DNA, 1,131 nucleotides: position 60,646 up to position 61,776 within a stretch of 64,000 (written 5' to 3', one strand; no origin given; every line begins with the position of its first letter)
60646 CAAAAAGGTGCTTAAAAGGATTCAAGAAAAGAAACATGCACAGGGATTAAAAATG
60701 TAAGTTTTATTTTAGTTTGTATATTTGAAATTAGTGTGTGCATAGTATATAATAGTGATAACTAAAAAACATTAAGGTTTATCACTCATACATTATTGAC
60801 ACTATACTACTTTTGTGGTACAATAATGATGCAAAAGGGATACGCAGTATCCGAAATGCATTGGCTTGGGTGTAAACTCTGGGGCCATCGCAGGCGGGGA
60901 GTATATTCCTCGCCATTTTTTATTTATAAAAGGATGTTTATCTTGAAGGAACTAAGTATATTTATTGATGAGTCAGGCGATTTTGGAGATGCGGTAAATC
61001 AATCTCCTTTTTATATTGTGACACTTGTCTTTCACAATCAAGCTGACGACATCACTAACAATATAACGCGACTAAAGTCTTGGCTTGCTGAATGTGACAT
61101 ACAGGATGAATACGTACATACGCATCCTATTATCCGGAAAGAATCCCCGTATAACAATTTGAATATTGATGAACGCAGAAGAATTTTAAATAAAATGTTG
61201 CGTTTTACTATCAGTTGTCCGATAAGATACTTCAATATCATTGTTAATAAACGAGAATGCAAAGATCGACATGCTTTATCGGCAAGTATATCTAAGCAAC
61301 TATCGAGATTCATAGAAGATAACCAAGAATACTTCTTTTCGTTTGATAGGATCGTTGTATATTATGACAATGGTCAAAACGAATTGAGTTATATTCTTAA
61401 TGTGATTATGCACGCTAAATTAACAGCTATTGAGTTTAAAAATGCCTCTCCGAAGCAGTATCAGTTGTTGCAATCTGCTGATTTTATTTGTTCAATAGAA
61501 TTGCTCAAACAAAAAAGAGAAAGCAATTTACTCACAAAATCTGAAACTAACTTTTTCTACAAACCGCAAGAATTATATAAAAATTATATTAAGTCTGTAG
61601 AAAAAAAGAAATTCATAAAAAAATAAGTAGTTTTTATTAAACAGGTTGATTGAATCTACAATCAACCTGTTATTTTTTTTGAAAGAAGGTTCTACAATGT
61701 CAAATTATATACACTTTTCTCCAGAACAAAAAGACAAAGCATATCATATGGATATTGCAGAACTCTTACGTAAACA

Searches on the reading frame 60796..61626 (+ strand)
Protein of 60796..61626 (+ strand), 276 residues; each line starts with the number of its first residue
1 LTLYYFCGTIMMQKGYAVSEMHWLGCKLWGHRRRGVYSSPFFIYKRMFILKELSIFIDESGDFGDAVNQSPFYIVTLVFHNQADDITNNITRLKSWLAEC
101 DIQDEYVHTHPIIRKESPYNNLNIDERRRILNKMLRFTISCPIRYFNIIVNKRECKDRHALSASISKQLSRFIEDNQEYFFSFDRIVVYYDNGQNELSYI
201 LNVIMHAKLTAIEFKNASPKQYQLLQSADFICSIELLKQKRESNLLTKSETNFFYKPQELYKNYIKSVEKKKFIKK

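Call 19: search_protein_families(library=pfam, proteins=[window:60796-61626:+], max_evalue=0.001)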
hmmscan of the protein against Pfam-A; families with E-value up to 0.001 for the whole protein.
window:60796-61626:+ (276 aa): 1 family
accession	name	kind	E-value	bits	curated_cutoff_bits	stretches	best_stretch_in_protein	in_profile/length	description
PF12686.12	DUF3800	-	2.6e-10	41.6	21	1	55-233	2-144/149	Protein of unknown function (DUF3800)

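Call 59: search_protein_families(library=padloc, proteins=[window:60796-61626:+], max_evalue=0.01)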
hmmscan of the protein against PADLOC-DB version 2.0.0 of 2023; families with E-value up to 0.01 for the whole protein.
window:60796-61626:+ (276 aa): 0 families
